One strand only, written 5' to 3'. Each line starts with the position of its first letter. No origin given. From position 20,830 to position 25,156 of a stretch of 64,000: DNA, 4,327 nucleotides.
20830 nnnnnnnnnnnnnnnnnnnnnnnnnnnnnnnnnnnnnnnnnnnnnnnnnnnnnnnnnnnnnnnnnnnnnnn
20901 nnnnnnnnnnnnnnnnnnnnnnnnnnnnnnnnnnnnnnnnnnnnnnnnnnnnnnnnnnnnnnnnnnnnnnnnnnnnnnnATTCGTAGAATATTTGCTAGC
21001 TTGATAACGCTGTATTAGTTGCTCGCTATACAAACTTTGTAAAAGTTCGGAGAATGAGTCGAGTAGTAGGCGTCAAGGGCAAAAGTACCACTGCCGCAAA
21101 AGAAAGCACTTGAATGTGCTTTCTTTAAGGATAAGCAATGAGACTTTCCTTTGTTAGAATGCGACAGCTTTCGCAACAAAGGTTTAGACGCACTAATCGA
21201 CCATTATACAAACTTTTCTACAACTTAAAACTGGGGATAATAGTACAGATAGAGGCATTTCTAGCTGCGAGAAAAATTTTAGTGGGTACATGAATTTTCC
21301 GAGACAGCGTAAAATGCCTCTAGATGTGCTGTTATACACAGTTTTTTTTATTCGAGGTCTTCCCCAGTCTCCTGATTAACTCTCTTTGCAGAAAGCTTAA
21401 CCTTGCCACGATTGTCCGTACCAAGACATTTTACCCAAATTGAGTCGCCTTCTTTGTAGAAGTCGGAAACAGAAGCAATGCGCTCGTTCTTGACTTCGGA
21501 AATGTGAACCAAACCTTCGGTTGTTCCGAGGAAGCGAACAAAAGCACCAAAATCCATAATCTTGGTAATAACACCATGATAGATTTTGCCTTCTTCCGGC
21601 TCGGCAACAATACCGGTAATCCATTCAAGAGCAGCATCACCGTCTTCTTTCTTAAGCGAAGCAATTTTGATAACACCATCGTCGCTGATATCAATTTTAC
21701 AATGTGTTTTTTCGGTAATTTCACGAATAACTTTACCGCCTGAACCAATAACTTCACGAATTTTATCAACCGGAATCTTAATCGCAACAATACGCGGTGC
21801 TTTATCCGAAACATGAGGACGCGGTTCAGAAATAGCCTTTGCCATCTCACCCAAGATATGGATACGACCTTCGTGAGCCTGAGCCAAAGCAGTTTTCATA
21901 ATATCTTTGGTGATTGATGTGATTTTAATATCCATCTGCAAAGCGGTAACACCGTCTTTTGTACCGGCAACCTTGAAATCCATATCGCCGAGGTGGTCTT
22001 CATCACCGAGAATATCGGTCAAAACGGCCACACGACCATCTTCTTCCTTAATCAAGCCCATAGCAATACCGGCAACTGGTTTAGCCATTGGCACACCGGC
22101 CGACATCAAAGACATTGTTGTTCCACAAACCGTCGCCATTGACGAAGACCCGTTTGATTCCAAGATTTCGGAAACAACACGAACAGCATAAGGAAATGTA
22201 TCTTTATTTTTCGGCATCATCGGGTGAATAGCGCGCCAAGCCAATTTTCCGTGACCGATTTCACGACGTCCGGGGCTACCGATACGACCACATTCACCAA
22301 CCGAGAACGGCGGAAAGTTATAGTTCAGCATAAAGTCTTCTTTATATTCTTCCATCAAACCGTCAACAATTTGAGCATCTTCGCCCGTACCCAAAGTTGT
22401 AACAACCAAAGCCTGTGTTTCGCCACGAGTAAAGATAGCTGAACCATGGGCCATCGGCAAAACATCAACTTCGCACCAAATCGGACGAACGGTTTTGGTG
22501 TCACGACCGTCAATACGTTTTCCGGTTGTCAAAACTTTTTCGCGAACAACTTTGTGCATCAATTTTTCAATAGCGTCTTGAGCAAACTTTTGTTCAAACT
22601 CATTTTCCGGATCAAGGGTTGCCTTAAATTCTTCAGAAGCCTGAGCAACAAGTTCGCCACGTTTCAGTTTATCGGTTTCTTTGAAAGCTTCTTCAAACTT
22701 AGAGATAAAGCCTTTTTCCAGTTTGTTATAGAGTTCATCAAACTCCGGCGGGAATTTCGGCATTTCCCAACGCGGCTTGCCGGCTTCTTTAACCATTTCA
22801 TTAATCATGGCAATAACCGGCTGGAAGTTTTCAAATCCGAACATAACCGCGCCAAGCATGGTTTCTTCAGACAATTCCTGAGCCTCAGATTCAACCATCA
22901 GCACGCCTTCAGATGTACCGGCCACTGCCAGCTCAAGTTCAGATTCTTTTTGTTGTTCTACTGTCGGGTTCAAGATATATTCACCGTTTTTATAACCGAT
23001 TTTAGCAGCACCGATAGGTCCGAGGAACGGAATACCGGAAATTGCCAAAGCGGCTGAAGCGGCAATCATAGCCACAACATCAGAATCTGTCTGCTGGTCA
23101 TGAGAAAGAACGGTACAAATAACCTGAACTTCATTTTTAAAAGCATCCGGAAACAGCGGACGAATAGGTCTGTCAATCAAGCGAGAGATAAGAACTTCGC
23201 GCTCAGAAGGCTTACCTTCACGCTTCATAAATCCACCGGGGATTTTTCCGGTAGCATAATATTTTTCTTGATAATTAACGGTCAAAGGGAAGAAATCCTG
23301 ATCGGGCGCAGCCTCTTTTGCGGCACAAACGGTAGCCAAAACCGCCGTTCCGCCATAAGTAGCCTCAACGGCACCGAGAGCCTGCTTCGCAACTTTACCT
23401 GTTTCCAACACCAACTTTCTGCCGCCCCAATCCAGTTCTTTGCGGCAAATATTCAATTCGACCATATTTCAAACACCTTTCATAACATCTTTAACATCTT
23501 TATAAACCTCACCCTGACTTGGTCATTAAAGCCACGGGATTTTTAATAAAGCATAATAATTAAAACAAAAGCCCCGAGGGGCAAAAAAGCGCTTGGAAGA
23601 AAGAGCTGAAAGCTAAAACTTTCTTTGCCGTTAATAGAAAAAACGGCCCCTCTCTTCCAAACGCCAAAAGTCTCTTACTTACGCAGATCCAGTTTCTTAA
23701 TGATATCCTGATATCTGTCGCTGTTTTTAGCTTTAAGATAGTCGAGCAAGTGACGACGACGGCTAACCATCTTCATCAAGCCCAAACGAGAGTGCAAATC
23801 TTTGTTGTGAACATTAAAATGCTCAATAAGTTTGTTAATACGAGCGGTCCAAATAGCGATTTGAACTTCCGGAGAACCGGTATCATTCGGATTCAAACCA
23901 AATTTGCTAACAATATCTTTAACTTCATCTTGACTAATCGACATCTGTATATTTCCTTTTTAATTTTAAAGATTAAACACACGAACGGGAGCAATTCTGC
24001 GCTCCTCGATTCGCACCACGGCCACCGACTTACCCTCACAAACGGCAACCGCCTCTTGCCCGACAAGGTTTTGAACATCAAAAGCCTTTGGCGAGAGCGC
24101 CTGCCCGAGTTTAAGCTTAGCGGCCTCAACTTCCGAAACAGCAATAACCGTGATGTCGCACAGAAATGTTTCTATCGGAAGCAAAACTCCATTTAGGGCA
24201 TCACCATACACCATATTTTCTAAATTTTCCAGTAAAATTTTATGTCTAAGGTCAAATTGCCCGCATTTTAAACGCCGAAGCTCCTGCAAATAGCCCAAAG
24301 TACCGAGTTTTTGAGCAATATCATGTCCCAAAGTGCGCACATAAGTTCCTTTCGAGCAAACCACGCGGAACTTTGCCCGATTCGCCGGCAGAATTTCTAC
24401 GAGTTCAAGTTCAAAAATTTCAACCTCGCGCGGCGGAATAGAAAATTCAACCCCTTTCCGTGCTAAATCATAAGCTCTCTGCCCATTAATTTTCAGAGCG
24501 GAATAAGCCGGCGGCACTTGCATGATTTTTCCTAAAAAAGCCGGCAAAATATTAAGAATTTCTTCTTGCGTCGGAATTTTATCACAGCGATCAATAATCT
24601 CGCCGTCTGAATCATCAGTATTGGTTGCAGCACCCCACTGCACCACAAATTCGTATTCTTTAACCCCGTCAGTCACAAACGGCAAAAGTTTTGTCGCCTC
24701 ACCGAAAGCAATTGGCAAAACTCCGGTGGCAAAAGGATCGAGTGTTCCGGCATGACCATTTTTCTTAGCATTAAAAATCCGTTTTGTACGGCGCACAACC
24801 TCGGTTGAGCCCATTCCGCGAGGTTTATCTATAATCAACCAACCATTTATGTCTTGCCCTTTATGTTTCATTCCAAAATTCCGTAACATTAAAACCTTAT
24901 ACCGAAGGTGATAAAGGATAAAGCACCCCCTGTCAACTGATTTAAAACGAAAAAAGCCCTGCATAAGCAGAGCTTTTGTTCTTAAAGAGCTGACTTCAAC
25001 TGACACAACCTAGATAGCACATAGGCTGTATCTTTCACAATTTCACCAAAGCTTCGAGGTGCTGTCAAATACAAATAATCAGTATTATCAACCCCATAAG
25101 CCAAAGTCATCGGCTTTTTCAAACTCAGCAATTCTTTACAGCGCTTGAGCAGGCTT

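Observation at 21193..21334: ~130-140-bp intergenic repeat present twice (also 34865-34994), each 3' of a major operon end; candidate sRNA or REP-like element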

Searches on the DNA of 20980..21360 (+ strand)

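Call 23: search_rna_families(source=window, start=20980, end=21360, threshold=evalue, max_evalue=10)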
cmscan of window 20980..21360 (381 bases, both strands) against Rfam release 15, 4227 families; matches with E-value up to 10: 5.
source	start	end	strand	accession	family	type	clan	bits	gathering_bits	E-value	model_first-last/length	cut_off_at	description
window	21081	21277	-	RF03532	SQ2397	Cis-reg;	-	16.5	100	1.4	1-243/243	no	Cis-regulator of HTH transcription factor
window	21096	21124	-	RF00489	ctRNA_p42d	Gene; antisense;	-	16.1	50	1.1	1-46/46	no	ctRNA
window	21230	21334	+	RF01513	Afu_335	Gene; snRNA; snoRNA; CD-box;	-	13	50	8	1-96/96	no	A. fumigatus snoRNA Afu_335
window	21150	21243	+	RF02150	MESTIT1_3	Gene; lncRNA;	-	11.4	60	5.7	1-99/99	no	MEST intronic transcript 1, antisense RNA conserved region 3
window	21032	21184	+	RF01894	PCA3_2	Gene; lncRNA;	-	7.3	100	3.9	268-409/409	no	Prostate cancer antigen RNA 3 conserved region 2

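Call 33: search_dna_similar(query=window:21040-21350:+, collection=plasmids, mode=distant, max_evalue=0.001)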
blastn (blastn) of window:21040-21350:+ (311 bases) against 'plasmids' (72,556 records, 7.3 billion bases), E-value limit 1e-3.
No match.

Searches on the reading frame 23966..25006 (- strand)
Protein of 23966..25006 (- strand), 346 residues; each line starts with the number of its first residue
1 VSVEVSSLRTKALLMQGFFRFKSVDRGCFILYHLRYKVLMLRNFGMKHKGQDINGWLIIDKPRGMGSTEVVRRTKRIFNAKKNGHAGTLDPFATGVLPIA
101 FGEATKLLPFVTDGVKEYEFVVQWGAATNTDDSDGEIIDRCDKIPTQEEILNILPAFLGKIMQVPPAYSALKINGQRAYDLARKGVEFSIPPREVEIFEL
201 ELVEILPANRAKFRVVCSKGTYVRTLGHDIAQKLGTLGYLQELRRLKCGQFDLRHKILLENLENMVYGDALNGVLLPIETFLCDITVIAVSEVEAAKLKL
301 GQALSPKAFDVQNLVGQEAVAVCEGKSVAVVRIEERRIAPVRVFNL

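Call 13: search_protein_families(library=ncbifam, proteins=[window:23966-25006:-])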
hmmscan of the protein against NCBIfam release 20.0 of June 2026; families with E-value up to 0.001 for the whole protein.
window:23966-25006:- (346 aa): 3 families
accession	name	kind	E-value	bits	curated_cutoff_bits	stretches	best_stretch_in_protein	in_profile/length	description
TIGR00431.1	TruB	equivalog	4.5e-71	238.9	151.45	1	53-262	1-210/210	tRNA pseudouridine(55) synthase TruB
NF003280.0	PRK04270.1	equivalog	1.6e-38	132.3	242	1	53-308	30-257/323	RNA-guided pseudouridylation complex pseudouridine synthase subunit Cbf5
TIGR00425.1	CBF5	equivalog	6.2e-34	117.6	238.15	1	54-285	34-237/322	RNA-guided pseudouridylation complex pseudouridine synthase subunit Cbf5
